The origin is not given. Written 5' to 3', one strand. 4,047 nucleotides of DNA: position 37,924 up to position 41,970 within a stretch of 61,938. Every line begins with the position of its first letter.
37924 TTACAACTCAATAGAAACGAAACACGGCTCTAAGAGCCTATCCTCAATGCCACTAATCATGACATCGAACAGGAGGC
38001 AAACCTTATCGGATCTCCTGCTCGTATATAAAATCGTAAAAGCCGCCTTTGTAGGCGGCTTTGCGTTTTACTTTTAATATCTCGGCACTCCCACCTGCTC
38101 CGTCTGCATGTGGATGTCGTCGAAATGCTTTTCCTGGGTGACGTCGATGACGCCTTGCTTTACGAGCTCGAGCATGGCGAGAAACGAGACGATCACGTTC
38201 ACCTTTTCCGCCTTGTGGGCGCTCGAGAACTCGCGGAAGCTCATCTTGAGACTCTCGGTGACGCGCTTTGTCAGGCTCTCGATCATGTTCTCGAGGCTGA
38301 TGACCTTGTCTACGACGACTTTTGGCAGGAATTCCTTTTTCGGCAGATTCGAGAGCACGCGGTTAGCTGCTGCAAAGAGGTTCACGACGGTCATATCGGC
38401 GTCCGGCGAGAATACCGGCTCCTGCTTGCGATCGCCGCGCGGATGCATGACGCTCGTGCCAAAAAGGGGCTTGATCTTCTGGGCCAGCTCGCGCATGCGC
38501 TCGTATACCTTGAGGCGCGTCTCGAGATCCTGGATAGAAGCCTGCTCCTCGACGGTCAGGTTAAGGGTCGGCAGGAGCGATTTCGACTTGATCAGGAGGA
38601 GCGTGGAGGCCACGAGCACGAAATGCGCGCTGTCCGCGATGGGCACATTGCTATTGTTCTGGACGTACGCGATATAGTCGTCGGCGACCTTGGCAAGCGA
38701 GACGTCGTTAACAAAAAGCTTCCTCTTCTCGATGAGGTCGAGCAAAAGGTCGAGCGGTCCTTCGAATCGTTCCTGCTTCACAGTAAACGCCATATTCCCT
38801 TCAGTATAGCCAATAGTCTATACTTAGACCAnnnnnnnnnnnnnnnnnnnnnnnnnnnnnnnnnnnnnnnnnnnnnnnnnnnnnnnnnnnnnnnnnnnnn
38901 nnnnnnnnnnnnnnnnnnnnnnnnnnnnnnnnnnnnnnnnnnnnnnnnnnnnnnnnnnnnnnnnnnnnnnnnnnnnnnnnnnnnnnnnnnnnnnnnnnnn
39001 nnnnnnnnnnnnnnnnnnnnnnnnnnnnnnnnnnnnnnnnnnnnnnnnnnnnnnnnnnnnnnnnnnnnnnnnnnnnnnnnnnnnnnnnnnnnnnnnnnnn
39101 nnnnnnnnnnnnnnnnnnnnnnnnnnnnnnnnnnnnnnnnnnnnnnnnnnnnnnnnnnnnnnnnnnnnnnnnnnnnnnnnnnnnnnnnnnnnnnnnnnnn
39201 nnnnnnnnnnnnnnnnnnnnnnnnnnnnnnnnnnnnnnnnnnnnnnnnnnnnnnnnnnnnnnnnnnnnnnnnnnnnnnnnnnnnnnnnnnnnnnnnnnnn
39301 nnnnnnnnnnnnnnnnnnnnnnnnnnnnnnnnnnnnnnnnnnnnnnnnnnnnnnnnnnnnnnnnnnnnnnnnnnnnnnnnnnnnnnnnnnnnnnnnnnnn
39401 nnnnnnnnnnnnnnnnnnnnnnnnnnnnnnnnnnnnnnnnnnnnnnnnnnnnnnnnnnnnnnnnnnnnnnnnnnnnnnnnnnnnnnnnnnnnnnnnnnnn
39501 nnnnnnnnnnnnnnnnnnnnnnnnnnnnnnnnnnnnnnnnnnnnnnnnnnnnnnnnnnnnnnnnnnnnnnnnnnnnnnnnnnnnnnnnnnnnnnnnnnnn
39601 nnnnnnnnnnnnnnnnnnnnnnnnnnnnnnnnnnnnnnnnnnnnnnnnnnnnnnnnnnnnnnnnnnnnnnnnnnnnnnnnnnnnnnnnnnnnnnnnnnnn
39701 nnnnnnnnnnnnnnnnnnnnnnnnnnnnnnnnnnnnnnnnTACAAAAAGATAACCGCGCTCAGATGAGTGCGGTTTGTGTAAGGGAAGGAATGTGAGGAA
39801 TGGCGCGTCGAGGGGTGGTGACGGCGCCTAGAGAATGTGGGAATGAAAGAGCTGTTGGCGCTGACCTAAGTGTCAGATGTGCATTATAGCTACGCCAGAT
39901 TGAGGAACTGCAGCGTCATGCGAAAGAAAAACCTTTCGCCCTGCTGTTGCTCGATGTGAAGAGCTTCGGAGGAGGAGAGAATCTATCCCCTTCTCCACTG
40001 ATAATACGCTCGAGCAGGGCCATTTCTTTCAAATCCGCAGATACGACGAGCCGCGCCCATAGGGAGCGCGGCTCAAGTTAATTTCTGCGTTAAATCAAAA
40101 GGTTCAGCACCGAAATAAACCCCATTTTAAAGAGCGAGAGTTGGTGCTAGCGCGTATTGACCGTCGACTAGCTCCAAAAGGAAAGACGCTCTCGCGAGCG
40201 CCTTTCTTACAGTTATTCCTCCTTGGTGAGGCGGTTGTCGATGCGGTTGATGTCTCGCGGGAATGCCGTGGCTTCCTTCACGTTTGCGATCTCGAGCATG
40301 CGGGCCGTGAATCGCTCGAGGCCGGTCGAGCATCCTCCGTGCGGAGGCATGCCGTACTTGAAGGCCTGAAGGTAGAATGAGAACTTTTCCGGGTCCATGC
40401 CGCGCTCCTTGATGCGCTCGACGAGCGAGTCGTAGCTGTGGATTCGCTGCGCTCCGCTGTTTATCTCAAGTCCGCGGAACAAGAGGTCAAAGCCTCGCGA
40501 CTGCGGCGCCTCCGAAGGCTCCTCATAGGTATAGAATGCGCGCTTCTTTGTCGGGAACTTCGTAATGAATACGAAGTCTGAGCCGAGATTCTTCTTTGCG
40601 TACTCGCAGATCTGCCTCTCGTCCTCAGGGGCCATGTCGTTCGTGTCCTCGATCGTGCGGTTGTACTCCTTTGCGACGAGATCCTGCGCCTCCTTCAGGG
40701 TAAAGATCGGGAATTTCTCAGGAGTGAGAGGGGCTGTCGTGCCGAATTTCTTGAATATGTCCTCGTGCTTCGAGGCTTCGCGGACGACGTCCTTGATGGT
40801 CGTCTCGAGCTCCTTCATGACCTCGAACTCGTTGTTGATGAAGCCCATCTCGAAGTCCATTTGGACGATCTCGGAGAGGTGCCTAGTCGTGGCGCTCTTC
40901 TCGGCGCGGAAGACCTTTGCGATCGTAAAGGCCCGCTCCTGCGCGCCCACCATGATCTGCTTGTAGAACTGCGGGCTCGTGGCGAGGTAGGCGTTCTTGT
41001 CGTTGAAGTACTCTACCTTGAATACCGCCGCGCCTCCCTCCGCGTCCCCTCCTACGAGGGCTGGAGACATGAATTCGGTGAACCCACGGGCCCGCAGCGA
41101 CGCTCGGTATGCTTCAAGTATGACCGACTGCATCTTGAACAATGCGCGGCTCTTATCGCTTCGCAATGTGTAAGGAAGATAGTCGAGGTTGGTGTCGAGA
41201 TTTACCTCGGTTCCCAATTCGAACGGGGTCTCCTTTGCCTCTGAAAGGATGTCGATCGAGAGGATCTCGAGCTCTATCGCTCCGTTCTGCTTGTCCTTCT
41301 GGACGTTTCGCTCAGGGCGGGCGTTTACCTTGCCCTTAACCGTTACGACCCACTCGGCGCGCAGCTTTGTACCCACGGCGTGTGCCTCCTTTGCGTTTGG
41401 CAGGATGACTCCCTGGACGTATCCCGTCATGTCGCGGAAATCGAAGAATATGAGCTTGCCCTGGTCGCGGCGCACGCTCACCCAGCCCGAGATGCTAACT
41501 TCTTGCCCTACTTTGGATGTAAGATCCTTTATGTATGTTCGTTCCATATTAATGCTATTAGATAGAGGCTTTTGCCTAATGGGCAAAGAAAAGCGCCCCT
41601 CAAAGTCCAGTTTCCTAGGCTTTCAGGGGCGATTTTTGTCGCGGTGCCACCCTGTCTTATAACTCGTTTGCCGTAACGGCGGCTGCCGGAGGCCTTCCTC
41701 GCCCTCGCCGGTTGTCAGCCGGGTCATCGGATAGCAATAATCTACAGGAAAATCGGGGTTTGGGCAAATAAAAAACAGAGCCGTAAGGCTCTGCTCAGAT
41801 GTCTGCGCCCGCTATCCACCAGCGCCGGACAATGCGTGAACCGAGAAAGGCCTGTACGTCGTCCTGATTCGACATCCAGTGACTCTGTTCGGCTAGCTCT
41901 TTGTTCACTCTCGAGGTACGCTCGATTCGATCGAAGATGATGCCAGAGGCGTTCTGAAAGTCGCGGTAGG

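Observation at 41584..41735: Compact T-box leader upstream of an archaeal-type aspS, with the candidate specifier in a terminal 7-nt loop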

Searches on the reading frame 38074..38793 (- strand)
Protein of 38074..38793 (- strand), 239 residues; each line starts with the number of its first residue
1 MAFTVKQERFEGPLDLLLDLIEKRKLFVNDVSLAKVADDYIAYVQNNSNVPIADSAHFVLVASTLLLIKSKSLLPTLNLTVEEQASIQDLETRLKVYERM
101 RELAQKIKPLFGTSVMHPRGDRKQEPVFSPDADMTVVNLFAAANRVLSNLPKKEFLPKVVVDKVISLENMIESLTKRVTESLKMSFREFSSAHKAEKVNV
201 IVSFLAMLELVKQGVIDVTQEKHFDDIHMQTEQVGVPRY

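Call 11: search_protein_families(library=ncbifam, proteins=[window:38074-38793:-])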
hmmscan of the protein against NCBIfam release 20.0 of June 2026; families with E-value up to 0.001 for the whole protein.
window:38074-38793:- (239 aa): 5 families
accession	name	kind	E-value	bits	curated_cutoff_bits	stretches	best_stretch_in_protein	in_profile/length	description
NF000994.0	PRK00104.1-3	equivalog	1.3e-31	110.1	234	1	2-231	3-240/246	segregation/condensation protein A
NF000995.0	PRK00104.1-4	equivalog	6.4e-31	107.6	315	1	3-232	5-246/251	segregation/condensation protein A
NF000993.0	PRK00104.1-2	equivalog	2.1e-30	106.1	268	1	5-233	3-234/237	segregation/condensation protein A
NF000992.0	PRK00104.1-1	equivalog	1.9e-20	73.5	417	1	1-231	1-242/247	segregation/condensation protein A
NF001751.0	PRK00478.1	equivalog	3.1e-12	46.2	436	1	2-93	160-252/505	segregation/condensation protein A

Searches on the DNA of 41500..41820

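Call 4: search_rna_families(source=window, start=41500, end=41820, threshold=evalue, max_evalue=10, show_alignments=5)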
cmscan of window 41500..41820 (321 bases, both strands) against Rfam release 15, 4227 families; matches with E-value up to 10: 6.
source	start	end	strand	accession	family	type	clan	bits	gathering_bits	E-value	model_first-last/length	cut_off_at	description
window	41622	41736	-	RF00230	T-box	Cis-reg; leader;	-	32.4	93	9.8e-06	1-219/219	no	T-box leader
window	41592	41634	+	RF04201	MIR7510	Gene; miRNA;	-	21.2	93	0.086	1-79/79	no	MIR7510 microRNA precursor family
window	41540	41637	+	RF00443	SNORA27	Gene; snRNA; snoRNA; HACA-box;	CL00032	18.9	64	0.4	1-127/127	no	Small nucleolar RNA SNORA27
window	41620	41660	-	RF01360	CRISPR-DR47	Gene; CRISPR;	-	14.8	39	3.9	1-37/37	no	CRISPR RNA direct repeat element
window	41682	41779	+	RF00736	mir-320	Gene; miRNA;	-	13.3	55.5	3.1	1-76/76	no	mir-320 microRNA precursor family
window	41583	41636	-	RF00489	ctRNA_p42d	Gene; antisense;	-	12.8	50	8.8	1-46/46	no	ctRNA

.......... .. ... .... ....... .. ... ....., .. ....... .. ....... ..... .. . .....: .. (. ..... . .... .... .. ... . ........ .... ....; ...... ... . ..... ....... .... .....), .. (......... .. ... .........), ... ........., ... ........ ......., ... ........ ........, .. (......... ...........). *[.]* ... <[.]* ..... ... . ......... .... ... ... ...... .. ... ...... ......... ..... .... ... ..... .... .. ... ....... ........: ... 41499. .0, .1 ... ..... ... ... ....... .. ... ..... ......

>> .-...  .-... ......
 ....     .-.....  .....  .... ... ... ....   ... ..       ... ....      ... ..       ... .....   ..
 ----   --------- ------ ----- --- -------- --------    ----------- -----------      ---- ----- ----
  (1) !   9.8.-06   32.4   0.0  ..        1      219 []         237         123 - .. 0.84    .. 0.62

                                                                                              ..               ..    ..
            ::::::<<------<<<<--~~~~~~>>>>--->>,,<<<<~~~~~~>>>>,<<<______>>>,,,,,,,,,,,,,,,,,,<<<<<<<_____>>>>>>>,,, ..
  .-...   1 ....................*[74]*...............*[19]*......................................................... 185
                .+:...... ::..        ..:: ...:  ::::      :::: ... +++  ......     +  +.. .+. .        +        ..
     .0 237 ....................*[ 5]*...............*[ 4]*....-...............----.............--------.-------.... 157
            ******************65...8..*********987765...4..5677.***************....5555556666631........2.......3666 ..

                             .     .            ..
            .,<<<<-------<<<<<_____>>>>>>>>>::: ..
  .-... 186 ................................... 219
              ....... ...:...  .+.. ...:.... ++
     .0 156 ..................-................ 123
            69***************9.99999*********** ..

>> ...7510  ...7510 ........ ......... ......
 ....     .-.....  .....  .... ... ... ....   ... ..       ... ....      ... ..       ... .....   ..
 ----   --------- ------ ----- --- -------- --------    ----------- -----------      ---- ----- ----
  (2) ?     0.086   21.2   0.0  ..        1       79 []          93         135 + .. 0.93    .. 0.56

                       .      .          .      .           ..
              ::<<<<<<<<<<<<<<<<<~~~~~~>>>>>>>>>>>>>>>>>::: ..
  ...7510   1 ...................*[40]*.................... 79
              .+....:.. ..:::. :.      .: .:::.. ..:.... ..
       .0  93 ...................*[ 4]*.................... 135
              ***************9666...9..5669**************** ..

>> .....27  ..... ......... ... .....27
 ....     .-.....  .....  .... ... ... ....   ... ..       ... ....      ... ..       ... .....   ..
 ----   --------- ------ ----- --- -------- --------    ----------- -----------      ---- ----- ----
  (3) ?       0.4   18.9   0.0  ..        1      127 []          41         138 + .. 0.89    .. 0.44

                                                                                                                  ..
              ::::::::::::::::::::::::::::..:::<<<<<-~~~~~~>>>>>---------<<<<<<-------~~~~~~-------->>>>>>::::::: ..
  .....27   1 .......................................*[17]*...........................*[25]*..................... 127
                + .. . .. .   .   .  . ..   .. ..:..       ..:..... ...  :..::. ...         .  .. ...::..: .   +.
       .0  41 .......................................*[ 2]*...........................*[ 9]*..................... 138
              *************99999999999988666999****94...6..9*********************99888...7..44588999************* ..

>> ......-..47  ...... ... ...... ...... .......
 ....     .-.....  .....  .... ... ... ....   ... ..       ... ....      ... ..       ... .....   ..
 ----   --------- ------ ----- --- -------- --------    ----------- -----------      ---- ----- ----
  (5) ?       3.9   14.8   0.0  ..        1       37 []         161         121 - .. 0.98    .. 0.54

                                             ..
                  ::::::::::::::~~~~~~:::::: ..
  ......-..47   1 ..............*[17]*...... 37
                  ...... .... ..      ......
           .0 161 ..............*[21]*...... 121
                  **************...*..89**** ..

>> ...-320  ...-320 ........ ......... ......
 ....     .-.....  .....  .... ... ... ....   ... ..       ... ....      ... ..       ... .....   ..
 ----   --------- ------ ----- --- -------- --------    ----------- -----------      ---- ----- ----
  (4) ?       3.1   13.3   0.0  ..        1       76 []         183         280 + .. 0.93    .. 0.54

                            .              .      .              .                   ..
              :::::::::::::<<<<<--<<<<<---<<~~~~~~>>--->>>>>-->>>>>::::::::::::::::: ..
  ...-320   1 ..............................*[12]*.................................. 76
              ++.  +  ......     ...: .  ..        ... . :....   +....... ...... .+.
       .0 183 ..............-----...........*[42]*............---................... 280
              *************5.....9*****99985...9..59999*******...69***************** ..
